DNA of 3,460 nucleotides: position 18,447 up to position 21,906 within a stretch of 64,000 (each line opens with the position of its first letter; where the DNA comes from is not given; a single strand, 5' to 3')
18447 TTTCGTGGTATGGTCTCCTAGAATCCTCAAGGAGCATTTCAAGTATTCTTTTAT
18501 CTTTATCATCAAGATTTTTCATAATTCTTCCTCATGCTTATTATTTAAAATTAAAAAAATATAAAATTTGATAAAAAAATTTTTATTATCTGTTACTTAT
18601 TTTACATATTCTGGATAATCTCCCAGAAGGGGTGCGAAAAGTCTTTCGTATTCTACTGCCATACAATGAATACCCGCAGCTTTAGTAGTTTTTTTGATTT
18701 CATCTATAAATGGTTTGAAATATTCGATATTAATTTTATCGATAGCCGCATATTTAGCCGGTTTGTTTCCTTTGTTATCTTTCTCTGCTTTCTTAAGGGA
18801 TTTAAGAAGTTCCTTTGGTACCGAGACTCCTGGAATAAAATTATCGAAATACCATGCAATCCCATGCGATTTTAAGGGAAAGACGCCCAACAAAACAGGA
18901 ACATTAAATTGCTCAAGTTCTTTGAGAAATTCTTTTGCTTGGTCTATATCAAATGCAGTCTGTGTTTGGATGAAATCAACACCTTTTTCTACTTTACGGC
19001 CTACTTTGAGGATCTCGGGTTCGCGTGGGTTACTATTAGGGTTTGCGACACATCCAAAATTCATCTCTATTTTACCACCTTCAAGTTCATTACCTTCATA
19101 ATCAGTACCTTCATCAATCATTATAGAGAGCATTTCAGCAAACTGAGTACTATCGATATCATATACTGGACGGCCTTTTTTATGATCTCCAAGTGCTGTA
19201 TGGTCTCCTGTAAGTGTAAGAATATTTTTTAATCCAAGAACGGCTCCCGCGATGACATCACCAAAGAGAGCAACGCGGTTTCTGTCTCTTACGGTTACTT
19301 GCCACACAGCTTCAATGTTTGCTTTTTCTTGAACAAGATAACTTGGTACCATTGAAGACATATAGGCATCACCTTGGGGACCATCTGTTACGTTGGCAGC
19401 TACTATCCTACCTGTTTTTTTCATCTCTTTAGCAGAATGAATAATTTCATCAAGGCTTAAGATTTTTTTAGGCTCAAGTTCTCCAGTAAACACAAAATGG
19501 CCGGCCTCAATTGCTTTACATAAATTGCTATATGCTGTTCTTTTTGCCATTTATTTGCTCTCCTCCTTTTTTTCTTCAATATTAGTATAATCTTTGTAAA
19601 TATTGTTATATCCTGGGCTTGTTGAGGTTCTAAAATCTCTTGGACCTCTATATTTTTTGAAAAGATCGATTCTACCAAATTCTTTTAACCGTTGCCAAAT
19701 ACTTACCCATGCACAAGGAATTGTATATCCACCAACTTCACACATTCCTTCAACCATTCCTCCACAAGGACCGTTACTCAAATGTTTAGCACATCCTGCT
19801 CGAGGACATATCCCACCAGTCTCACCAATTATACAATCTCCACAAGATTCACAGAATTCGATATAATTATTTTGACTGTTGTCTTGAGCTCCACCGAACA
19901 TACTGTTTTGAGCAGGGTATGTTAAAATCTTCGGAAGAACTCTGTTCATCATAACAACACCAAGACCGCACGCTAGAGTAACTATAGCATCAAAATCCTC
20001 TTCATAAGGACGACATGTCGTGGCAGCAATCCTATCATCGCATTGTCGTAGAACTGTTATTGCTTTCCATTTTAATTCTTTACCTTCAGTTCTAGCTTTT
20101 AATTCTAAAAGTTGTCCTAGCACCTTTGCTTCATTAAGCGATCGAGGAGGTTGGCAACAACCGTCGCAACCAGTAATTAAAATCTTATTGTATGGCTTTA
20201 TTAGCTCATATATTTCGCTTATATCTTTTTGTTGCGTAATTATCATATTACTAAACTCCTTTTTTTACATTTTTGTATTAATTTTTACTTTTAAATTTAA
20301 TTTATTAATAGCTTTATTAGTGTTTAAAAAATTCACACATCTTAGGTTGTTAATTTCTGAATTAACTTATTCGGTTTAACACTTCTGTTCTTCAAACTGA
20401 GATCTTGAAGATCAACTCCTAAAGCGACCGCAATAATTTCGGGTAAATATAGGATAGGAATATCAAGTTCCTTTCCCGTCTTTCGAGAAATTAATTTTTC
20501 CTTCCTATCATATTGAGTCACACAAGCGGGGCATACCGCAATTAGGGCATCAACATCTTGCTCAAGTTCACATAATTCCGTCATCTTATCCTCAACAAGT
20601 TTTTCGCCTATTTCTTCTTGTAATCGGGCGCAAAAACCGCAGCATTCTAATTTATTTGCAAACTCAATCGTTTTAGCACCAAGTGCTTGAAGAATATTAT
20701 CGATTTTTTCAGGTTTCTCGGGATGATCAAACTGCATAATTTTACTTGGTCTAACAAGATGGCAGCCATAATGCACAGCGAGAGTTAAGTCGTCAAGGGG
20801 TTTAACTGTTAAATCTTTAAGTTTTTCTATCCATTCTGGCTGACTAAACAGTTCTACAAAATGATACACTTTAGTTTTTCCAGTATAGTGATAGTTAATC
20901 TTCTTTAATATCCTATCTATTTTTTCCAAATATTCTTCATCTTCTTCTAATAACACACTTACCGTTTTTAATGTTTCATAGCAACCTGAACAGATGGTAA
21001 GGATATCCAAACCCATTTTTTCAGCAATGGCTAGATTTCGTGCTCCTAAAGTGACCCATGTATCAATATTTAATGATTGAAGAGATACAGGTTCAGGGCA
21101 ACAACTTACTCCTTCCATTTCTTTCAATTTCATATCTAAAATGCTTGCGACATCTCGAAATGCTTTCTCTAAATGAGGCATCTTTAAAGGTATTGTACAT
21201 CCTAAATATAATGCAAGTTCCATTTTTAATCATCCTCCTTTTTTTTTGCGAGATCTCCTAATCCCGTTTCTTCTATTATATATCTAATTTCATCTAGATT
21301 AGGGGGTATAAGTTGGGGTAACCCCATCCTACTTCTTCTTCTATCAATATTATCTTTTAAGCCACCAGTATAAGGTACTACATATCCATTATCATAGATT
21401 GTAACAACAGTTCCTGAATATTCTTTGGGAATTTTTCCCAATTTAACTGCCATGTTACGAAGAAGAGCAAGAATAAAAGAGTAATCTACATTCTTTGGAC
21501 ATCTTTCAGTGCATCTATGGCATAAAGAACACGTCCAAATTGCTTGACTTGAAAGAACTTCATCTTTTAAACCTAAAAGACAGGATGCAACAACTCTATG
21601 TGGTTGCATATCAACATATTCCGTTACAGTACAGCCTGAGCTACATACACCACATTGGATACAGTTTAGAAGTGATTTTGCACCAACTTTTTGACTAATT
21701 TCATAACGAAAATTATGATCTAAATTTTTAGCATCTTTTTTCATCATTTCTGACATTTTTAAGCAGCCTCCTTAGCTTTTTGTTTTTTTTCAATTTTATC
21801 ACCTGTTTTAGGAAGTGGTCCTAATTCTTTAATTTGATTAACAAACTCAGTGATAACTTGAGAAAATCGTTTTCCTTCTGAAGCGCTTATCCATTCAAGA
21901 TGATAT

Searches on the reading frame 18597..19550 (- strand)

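Call 67: search_protein_families(library=pfam, proteins=[window:18597-19550:-], max_evalue=0.0001)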
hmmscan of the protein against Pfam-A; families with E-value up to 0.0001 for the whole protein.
window:18597-19550:- (317 aa): 1 family
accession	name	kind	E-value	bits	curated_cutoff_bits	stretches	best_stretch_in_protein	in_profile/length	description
PF02219.23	MTHFR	-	8.6e-25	88.1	24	1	12-305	4-279/287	Methylenetetrahydrofolate reductase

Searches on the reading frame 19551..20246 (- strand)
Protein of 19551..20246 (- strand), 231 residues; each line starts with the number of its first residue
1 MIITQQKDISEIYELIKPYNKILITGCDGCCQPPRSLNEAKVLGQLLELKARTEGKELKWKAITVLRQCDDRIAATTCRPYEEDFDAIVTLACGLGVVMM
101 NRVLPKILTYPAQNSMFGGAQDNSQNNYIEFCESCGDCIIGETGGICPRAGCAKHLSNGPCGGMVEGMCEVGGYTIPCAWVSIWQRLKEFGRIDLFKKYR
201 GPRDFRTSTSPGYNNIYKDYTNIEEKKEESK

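Call 67: search_protein_families(library=pfam, proteins=[window:19551-20246:-], max_evalue=0.0001)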
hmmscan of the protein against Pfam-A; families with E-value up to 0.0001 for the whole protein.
window:19551-20246:- (231 aa): 1 family
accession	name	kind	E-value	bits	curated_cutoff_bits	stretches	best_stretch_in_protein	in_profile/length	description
PF12225.13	DUF5981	-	2.2e-28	98.2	23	1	110-205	1-94/95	Methylene-tetrahydrofolate reductase C terminal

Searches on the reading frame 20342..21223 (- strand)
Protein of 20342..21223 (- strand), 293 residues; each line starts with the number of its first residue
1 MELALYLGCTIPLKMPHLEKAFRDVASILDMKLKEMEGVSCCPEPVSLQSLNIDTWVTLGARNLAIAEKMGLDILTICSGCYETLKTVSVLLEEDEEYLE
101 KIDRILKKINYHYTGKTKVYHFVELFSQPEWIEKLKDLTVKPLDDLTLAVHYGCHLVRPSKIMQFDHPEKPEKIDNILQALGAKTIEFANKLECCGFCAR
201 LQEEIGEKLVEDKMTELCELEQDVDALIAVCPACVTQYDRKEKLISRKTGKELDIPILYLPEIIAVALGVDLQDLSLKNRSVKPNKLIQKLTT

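Call 68: search_protein_families(library=pfam, proteins=[window:20342-21223:-], max_evalue=0.0001)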
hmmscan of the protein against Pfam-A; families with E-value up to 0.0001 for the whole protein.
window:20342-21223:- (293 aa): 1 family
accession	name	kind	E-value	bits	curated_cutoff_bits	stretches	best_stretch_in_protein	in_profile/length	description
PF02754.22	CCG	-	1.1e-23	83.6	20.6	2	149-237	2-83/85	Cysteine-rich domain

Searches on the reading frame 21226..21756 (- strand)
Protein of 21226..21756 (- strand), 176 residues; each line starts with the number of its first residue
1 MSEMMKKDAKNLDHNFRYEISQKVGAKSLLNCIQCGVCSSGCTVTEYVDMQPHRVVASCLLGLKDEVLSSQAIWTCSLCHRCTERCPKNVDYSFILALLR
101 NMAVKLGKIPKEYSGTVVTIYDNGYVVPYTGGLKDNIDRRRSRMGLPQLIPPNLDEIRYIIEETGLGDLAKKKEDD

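Call 68: search_protein_families(library=pfam, proteins=[window:21226-21756:-], max_evalue=0.0001)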
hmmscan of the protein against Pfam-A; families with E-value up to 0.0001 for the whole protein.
window:21226-21756:- (176 aa): 4 families
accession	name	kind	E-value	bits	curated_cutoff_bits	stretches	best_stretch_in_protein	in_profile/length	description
PF13183.11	Fer4_8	-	1.3e-10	42.1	27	1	29-90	2-68/68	4Fe-4S dicluster domain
PF13534.11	Fer4_17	-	7.4e-10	39.7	22.2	1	31-91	1-61/61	4Fe-4S dicluster domain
PF13237.11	Fer4_10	-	5.1e-06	26.7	25.5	0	75-91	8-22/53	4Fe-4S dicluster domain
PF13187.11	Fer4_9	-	1.5e-05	25.4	27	1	31-89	1-50/52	4Fe-4S dicluster domain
